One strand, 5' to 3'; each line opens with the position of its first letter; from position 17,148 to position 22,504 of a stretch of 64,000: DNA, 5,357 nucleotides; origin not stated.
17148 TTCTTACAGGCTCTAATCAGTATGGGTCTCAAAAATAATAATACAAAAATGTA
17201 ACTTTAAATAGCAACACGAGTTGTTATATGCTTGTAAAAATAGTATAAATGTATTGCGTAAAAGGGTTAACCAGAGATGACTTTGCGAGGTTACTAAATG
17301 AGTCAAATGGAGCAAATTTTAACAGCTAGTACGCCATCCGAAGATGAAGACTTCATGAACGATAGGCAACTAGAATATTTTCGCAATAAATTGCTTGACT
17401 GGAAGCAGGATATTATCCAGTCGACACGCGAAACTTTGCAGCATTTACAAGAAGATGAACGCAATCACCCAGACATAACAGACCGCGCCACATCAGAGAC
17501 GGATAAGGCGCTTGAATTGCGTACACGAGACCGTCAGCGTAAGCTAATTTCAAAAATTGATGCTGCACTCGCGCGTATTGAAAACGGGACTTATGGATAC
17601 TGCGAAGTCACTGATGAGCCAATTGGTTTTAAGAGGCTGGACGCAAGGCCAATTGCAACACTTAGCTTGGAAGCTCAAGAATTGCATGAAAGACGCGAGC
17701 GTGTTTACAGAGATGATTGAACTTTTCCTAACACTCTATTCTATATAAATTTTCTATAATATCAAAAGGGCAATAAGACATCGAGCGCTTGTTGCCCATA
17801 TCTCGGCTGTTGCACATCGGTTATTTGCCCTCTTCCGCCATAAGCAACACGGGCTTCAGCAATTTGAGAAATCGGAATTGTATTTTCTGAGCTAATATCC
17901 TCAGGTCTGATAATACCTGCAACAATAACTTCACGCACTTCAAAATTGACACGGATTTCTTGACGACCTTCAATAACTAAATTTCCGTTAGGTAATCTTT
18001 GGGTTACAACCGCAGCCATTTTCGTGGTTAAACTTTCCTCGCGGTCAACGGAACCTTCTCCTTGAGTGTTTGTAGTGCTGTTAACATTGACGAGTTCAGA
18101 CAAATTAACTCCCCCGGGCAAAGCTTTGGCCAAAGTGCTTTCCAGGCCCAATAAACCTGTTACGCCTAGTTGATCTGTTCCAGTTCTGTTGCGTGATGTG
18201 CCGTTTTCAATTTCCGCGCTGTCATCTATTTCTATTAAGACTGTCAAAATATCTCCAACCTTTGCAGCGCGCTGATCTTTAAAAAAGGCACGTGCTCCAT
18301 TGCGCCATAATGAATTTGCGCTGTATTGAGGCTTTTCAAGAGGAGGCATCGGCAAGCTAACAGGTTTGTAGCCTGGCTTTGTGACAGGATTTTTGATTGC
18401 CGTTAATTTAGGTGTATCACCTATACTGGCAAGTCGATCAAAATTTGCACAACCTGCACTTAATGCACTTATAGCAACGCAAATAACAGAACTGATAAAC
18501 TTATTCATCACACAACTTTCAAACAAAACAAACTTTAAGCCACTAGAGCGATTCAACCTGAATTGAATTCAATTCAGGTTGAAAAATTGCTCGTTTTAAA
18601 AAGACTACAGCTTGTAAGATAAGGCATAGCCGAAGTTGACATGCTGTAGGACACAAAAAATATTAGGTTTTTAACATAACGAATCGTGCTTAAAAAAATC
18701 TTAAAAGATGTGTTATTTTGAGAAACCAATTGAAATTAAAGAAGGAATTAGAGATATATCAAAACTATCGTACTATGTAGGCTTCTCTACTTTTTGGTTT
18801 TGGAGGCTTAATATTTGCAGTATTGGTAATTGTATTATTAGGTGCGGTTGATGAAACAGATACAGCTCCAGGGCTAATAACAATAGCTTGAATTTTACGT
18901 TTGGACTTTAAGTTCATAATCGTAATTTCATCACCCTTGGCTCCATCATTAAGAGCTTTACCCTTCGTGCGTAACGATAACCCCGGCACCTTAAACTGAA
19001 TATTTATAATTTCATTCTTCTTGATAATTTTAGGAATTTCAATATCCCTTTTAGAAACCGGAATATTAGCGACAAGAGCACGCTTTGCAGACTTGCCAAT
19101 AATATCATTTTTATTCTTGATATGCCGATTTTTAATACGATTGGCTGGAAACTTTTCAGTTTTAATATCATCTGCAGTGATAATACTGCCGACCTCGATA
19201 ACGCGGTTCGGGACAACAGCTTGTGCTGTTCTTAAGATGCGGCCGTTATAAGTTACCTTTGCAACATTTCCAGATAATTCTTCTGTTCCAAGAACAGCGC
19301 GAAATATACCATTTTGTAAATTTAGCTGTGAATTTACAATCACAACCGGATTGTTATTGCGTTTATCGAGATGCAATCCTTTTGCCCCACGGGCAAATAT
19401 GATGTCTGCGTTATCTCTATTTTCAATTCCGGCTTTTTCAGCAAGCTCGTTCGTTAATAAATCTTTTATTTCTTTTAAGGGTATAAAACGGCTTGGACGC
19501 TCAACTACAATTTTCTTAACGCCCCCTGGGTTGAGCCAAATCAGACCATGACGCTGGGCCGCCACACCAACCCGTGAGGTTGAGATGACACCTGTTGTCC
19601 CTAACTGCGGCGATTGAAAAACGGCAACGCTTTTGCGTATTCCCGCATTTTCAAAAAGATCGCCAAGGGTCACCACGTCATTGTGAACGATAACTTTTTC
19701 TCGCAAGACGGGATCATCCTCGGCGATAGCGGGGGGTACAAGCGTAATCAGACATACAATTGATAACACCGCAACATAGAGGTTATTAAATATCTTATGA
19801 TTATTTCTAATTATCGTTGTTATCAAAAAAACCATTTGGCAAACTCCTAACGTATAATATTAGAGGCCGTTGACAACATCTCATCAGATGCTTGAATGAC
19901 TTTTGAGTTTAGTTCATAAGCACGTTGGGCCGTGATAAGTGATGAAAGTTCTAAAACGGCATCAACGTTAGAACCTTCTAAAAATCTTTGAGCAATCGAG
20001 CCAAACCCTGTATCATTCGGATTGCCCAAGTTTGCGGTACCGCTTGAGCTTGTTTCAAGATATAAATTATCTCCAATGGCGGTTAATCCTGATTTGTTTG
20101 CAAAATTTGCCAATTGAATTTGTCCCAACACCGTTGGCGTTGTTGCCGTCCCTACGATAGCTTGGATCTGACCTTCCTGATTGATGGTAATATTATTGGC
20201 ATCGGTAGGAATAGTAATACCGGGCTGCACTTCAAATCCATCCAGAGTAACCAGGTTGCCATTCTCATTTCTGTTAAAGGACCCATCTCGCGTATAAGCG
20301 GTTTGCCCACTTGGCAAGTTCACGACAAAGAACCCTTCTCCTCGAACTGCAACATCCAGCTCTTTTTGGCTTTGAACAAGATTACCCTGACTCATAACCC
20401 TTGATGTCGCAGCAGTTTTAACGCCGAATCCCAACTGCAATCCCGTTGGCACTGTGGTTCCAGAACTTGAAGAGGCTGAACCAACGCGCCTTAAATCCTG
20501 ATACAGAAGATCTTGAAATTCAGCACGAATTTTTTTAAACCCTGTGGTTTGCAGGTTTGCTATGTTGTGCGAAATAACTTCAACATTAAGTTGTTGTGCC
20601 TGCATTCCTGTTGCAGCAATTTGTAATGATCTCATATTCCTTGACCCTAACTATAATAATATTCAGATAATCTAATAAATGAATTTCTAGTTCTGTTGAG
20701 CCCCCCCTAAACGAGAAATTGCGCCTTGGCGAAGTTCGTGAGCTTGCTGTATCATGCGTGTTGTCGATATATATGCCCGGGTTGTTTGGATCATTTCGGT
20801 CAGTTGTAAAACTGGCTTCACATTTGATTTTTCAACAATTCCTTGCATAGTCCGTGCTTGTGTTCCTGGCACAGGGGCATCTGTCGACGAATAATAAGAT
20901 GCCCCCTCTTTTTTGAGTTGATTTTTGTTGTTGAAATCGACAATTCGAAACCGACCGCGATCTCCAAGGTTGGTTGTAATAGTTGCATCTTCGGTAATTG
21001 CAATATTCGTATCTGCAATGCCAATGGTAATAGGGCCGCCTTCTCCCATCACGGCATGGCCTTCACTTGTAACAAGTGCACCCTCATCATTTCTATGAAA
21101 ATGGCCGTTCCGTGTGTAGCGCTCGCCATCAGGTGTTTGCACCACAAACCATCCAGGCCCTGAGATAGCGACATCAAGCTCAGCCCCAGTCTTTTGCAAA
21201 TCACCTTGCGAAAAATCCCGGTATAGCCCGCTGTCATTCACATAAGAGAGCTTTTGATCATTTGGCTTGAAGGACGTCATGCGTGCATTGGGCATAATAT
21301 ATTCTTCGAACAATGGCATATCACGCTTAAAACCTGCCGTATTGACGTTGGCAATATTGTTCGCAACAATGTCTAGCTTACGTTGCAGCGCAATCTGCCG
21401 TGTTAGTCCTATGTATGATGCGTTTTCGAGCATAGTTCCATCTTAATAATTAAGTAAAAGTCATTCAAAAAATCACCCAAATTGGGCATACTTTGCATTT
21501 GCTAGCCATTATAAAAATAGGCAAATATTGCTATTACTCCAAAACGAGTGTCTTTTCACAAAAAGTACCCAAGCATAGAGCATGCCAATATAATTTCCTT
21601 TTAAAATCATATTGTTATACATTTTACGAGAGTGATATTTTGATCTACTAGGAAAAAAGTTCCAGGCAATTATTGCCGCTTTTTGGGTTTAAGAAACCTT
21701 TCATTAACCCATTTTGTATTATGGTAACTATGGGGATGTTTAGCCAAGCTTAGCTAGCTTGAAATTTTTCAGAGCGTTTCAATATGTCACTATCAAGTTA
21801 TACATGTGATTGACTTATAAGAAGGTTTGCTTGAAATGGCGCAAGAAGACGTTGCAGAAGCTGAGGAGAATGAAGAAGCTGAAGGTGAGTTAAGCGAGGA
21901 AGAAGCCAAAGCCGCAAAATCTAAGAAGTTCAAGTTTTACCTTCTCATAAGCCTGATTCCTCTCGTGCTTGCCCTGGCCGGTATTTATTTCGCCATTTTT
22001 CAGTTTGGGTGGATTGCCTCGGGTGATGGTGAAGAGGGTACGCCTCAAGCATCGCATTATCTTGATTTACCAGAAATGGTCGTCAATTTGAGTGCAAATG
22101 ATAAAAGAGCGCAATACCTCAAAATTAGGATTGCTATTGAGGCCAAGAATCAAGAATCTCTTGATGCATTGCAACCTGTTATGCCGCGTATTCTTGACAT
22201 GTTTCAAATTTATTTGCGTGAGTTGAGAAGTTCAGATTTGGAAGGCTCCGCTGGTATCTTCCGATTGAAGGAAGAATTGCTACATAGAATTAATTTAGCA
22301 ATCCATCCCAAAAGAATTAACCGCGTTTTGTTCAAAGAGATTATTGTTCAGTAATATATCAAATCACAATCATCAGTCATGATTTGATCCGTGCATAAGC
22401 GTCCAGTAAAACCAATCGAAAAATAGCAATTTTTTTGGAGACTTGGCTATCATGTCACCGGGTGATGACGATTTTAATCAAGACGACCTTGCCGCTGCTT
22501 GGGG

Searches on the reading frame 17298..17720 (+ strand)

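Call 10: search_protein_families(library=pfam, proteins=[window:17298-17720:+], max_evalue=0.001)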
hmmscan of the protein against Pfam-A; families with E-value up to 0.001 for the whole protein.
window:17298-17720:+ (140 aa): 2 families
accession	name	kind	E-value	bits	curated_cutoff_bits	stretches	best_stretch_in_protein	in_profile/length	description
PF21157.2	DksA_N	-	4.4e-31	107.4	27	1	24-94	1-71/71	DnaK suppressor protein DksA, N-terminal domain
PF01258.23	zf-dskA_traR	-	7.5e-09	35.9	24.9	1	97-132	1-36/36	Prokaryotic dksA/traR C4-type zinc finger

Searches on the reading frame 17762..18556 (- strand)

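Call 10: search_protein_families(library=pfam, proteins=[window:17762-18556:-], max_evalue=0.001)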
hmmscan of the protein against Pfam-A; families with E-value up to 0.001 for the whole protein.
window:17762-18556:- (264 aa): 1 family
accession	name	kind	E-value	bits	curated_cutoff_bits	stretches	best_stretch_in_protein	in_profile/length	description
PF02107.21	FlgH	-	1.5e-55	187.9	27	1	79-263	3-172/172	Flagellar L-ring protein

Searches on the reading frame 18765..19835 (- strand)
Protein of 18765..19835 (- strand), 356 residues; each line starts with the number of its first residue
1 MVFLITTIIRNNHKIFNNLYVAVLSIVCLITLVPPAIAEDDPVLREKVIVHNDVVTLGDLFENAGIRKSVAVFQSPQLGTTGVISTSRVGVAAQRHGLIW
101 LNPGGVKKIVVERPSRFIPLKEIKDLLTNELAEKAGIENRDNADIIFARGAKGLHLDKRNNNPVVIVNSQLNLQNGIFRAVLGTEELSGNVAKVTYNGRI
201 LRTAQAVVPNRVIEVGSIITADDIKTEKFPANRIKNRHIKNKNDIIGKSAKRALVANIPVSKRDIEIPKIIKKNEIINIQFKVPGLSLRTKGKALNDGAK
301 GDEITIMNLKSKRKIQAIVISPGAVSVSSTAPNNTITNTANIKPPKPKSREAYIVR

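Call 10: search_protein_families(library=pfam, proteins=[window:18765-19835:-], max_evalue=0.001)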
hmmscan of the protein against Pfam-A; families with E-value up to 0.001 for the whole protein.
window:18765-19835:- (356 aa): 2 families
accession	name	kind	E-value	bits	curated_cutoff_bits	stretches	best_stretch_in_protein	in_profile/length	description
PF13144.11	ChapFlgA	-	6.6e-27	94.4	23.8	1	205-327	2-122/122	Chaperone for flagella basal body P-ring formation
PF08666.17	SAF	-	3.4e-06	27.9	21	1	206-266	3-63/63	SAF domain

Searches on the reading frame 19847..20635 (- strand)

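Call 10: search_protein_families(library=pfam, proteins=[window:19847-20635:-], max_evalue=0.001)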
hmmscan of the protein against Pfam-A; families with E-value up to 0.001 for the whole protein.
window:19847-20635:- (262 aa): 4 families
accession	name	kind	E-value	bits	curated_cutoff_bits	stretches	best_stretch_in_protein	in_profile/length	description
PF22692.1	LlgE_F_G_D1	-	1.9e-26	92.4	27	1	96-159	1-64/64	Flagellar hook protein FlgE/F/G D1 domain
PF06429.18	Flg_bbr_C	-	1.2e-20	73.2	23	1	216-260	2-46/46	Flagellar basal body rod FlgEFG protein C-terminal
PF00460.25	Flg_bb_rod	-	2.8e-09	37.2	20.7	1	4-34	1-31/31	Flagella basal body rod protein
PF23982.2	XM1_gp53_minor_capsid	-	0.00041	20.7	27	1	57-187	47-152/154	XM1 gp53 minor capsid protein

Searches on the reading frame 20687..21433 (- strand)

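Call 10: search_protein_families(library=pfam, proteins=[window:20687-21433:-], max_evalue=0.001)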
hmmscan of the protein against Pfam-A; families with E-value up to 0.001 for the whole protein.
window:20687-21433:- (248 aa): 3 families
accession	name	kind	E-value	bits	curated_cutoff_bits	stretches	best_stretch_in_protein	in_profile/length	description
PF22692.1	LlgE_F_G_D1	-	8.3e-16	58.3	27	1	89-153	1-63/64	Flagellar hook protein FlgE/F/G D1 domain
PF06429.18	Flg_bbr_C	-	1.9e-12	47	23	1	196-239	1-44/46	Flagellar basal body rod FlgEFG protein C-terminal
PF00460.25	Flg_bb_rod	-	5e-11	42.8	20.7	1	7-36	2-31/31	Flagella basal body rod protein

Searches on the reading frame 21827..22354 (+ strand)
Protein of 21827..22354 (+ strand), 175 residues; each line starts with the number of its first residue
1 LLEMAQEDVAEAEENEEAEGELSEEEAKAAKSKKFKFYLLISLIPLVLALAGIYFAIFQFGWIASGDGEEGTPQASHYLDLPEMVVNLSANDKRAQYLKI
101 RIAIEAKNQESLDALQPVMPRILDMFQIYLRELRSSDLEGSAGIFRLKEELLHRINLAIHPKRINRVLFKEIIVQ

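Call 3: search_protein_families(library=pfam, proteins=[window:21827-22354:+], max_evalue=0.01)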
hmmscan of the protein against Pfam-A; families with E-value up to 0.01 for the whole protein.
window:21827-22354:+ (175 aa): 1 family
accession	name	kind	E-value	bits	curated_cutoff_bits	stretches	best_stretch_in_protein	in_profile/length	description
PF03748.19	FliL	-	4.8e-20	72.5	24.6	1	78-175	1-103/103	Flagellar basal body-associated protein FliL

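Call 4: search_protein_families(library=ncbifam, proteins=[window:21827-22354:+], max_evalue=0.01)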
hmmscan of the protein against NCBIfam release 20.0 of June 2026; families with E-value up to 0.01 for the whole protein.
window:21827-22354:+ (175 aa): 5 families
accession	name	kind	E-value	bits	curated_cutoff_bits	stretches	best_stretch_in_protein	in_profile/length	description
NF009420.1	PRK12785.1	equivalog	5.5e-49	166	197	1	21-175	5-161/161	flagellar basal body-associated protein FliL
NF005435.1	PRK07021.1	equivalog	4e-11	43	131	1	31-175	4-157/157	flagellar basal body-associated protein FliL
NF005826.1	PRK07718.1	equivalog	1.9e-07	31.1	140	1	33-175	4-143/143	flagellar basal body-associated protein FliL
NF004285.1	PRK05696.1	equivalog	2.6e-07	30.6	179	1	19-175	3-171/171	flagellar basal body-associated protein FliL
NF006283.1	PRK08455.1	equivalog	7.2e-07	29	187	1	81-175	89-182/182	flagellar basal body-associated protein FliL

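Call 60: search_dna_similar(query=window:21827-22351:+, collection=plasmids, mode=protein, max_evalue=0.001, max_rows=60)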
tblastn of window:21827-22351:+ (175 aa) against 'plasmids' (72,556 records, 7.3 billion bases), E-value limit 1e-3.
Records with a match: 38; places in all: 39; records where one place covers at least 80% of the query: 0.
Best place of each record, by identity: <60% 38.
By first word of the organism name: Azospirillum 11; Sulfitobacter 11; Alloyangia 2; Aristophania 2; Acetobacter 2; Roseivivax 1; Sphingobium 1; Indioceanicola 1; Salipiger 1; Pseudoroseomonas 1; and 5 more.
By predicted mobility (MOB-suite, as given by PLSDB): non-mobilizable 33; mobilizable 4; conjugative 1.
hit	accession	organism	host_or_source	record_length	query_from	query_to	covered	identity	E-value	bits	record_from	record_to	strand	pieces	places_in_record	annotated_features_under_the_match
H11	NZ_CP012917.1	Azospirillum brasilense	Digitaria eriantha,microbe,root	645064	62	175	65%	37.1%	2e-6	54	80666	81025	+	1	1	flagellar basal body-associated FliL family protein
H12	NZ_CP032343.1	Azospirillum brasilense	soil sample,Agricultural field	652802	62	175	65%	37.1%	2e-6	54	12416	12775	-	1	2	flagellar basal body-associated FliL family protein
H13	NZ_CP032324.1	Azospirillum argentinense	soil sample,Agricultural field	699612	62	175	65%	36.1%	1e-6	54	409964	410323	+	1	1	flagellar basal body-associated FliL family protein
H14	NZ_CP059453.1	Azospirillum brasilense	Prokaryotes,soil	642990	62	175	65%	35.8%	4e-6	53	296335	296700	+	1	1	flagellar basal body-associated FliL family protein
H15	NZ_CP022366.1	Azospirillum sp. TSH58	single cell,paddy soils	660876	62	175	65%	35.2%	3e-5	50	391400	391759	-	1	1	flagellar basal body-associated FliL family protein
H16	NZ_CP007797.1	Azospirillum argentinense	Triticum aestivum L.,Root,wheat ...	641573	62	175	65%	35.2%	4e-5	50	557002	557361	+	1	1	flagellar basal body-associated FliL family protein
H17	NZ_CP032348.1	Azospirillum brasilense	soil sample,Agricultural field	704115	62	175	65%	35.2%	4e-5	50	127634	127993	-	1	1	flagellar basal body-associated FliL family protein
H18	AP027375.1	Sulfitobacter pontiacus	-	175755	65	175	63%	35.0%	8e-8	58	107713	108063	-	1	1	hypothetical protein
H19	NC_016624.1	Azospirillum lipoferum 4B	-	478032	62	175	65%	33.6%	6e-10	64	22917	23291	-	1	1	flagellar basal body-associated FliL family protein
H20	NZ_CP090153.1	Roseivivax marinus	Bathymodiolus marisindicus,single cell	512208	69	175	61%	35.7%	1e-8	60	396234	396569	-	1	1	flagellar basal body-associated FliL family protein | FliM/FliN family flagellar motor switch protein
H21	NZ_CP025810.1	Sulfitobacter sp. SK025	Marine surface water,North Sea (surface ...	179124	66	175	63%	34.4%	4e-6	53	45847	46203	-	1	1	flagellar basal body-associated FliL family protein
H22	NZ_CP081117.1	Sulfitobacter pontiacus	-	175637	66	175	63%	34.4%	4e-6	53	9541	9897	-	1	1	flagellar basal body-associated FliL family protein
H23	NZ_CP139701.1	Sulfitobacter pontiacus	Bacterial Culture,hydrothermal vent ...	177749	66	175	63%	34.4%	4e-6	53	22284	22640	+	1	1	flagellar basal body-associated FliL family protein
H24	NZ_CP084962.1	Sulfitobacter pontiacus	cell culture,Seawater from the North ...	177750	66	175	63%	34.4%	4e-6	53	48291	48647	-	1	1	flagellar basal body-associated FliL family protein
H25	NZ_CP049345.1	Sulfitobacter pontiacus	-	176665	66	175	63%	34.4%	4e-6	53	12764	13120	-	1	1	flagellar basal body-associated FliL family protein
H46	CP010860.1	Marinovum algicola DG 898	-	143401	73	175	59%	30.4%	2e-4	48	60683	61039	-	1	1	Flagellar basal body-associated protein FliL | Flagellar motor switch protein FliM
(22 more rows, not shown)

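Call 63: get_annotated_region(hit=H46, flank=9000)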
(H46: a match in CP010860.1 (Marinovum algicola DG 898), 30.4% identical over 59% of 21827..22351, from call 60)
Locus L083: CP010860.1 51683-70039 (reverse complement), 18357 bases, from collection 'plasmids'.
description: Marinovum algicola DG 898 plasmid pMaD5, complete sequence
organism: Marinovum algicola DG 898 (NCBI taxid 988812)
taxonomy: Bacteria; Pseudomonadota; Alphaproteobacteria; Rhodobacterales; Roseobacteraceae; Marinovum; Marinovum algicola; Marinovum algicola DG 898
host: -; source: -; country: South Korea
typing (MOB-suite, as given by PLSDB): non-mobilizable
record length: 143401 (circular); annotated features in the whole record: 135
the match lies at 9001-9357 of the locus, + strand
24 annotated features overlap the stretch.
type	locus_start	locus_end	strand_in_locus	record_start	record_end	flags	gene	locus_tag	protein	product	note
CDS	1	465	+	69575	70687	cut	-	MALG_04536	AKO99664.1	Flagellar basal-body P-ring protein FlgI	-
CDS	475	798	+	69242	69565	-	-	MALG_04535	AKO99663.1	Flagellar protein, FlgJ-like type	-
CDS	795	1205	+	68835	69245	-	-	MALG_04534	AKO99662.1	flagellar P-ring protein precursor, FlgN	-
CDS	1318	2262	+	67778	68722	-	-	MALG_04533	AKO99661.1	Flagellin protein FlaA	-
CDS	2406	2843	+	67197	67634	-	-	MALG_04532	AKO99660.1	Flagellar biosynthesis regulator FlaF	-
CDS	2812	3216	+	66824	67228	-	-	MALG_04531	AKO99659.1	Flagellar biosynthesis regulator FlbT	-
CDS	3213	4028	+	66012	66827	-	-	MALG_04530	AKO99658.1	Flagellar basal-body rod protein FlgF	-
CDS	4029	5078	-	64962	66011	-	-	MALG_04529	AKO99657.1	Flagellar motor switch protein, FliG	-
CDS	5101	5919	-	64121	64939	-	-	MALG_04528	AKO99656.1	flagellar biosynthetic protein FliP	-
CDS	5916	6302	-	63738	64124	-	-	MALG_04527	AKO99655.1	Flagellar motor switch/type III secretory pathway protein, FliN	-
CDS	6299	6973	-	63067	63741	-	-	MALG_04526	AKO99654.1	FlbE protein, Flagellar biosynthesis/type III secretory pathway protein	-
CDS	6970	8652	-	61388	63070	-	-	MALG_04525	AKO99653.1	Flagellar M-ring protein FliF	-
CDS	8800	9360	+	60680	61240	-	-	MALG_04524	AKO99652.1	Flagellar basal body-associated protein FliL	-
CDS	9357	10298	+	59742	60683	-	-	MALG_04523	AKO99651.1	Flagellar motor switch protein FliM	-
CDS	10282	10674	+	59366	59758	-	-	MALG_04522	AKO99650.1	putative flagellar motor protein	-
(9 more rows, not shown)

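Call 64: get_annotated_region(hit=H20, flank=9000)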
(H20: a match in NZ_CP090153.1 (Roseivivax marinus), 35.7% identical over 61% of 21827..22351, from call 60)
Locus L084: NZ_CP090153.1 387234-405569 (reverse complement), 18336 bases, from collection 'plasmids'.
description: Roseivivax marinus strain TCYB24 plasmid unnamed1, complete sequence
organism: Roseivivax marinus (NCBI taxid 1379903)
taxonomy: Bacteria; Pseudomonadota; Alphaproteobacteria; Rhodobacterales; Roseobacteraceae; Roseivivax; Roseivivax marinus
host: -; source: Bathymodiolus marisindicus,single cell; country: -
typing (MOB-suite, as given by PLSDB): non-mobilizable
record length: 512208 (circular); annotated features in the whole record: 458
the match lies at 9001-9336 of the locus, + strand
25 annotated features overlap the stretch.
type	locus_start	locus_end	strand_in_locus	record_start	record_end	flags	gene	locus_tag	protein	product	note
CDS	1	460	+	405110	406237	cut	-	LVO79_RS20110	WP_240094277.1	flagellar basal body P-ring protein FlgI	GO:0071973 - bacterial-type flagellum-dependent cell motility [Evidence IEA]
CDS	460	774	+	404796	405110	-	-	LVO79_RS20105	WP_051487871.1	rod-binding protein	-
CDS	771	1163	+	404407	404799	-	flgN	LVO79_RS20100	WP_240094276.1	flagellar export chaperone FlgN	GO:0044780 - bacterial-type flagellum assembly [Evidence IEA]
CDS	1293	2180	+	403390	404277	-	-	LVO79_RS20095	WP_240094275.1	flagellin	GO:0071973 - bacterial-type flagellum-dependent cell motility [Evidence IEA]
CDS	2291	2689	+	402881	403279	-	-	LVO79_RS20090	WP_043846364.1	flagellar biosynthesis regulator FlaF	-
CDS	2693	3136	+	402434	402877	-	-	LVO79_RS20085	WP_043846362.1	flagellar biosynthesis repressor FlbT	GO:0006402 - mRNA catabolic process [Evidence IEA]; GO:1902209 - negative regulation of bacterial-type flagellum ...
CDS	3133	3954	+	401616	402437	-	-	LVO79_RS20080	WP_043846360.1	DUF1217 domain-containing protein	-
CDS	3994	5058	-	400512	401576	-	-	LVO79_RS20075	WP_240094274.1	flagellar motor switch protein FliG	-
CDS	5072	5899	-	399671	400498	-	fliP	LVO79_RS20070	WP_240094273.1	flagellar type III secretion system pore protein FliP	GO:0001539 - cilium or flagellum-dependent cell motility [Evidence IEA]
CDS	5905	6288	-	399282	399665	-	-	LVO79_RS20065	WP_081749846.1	FliM/FliN family flagellar motor switch protein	-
CDS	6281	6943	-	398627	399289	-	-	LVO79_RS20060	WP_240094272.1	FliH/SctL family protein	-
CDS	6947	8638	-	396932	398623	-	fliF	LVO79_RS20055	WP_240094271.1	flagellar basal-body MS-ring/collar protein FliF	GO:0001539 - cilium or flagellum-dependent cell motility [Evidence IEA]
CDS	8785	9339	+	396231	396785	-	-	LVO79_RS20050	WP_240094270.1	flagellar basal body-associated FliL family protein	GO:0071973 - bacterial-type flagellum-dependent cell motility [Evidence IEA]; GO:0006935 - chemotaxis [Evidence IEA]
CDS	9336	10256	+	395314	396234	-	-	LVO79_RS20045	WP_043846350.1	FliM/FliN family flagellar motor switch protein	-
CDS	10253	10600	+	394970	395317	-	-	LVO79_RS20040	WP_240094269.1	hypothetical protein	-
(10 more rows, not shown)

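Call 65: get_annotated_region(hit=H21, flank=9000)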
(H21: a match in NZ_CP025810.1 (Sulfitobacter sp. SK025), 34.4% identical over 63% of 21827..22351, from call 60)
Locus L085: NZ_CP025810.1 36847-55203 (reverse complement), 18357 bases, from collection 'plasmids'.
description: Sulfitobacter sp. SK025 plasmid unnamed2, complete sequence
organism: Sulfitobacter sp. SK025 (NCBI taxid 1389011)
taxonomy: Bacteria; Pseudomonadota; Alphaproteobacteria; Rhodobacterales; Roseobacteraceae; Sulfitobacter; Sulfitobacter sp. SK025
host: -; source: Marine surface water,North Sea (surface water); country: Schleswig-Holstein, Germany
typing (MOB-suite, as given by PLSDB): non-mobilizable
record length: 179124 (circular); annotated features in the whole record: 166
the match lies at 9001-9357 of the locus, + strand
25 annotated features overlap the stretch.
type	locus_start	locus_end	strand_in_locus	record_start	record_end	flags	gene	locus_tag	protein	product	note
CDS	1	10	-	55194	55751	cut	-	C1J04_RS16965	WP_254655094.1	MucR family transcriptional regulator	GO:0006355 - regulation of DNA-templated transcription [Evidence IEA]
CDS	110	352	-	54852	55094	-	-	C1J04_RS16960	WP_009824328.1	hypothetical protein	-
CDS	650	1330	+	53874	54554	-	-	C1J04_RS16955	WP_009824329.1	winged helix-turn-helix domain-containing protein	GO:0000160 - phosphorelay signal transduction system [Evidence IEA]; GO:0006355 - regulation of DNA-templated ...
CDS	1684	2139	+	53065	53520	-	-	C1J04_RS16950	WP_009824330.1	hypothetical protein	-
CDS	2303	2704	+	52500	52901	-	flaF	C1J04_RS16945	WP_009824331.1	flagellar biosynthesis regulator FlaF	GO:0044781 - bacterial-type flagellum organization [Evidence IEA]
CDS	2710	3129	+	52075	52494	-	-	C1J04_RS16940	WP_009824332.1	flagellar biosynthesis repressor FlbT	-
CDS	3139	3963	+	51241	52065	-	-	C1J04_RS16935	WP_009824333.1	DUF1217 domain-containing protein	-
CDS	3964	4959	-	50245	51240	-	-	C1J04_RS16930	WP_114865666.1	flagellar motor switch protein FliG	-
CDS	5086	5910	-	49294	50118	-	fliP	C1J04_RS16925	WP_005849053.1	flagellar type III secretion system pore protein FliP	GO:0001539 - cilium or flagellum-dependent cell motility [Evidence IEA]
CDS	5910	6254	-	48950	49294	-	fliN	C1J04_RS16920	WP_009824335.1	flagellar motor switch protein FliN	GO:0001539 - cilium or flagellum-dependent cell motility [Evidence IEA]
CDS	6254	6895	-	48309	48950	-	-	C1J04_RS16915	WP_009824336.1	flagellar assembly protein FliH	-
CDS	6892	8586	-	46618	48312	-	fliF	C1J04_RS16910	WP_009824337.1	flagellar basal-body MS-ring/collar protein FliF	GO:0001539 - cilium or flagellum-dependent cell motility [Evidence IEA]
CDS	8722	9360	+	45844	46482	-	-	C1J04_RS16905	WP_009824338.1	flagellar basal body-associated FliL family protein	GO:0071973 - bacterial-type flagellum-dependent cell motility [Evidence IEA]; GO:0006935 - chemotaxis [Evidence IEA]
CDS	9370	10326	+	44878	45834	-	-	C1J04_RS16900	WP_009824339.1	flagellar motor switch protein FliM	-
CDS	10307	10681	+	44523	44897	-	-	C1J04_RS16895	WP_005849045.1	hypothetical protein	-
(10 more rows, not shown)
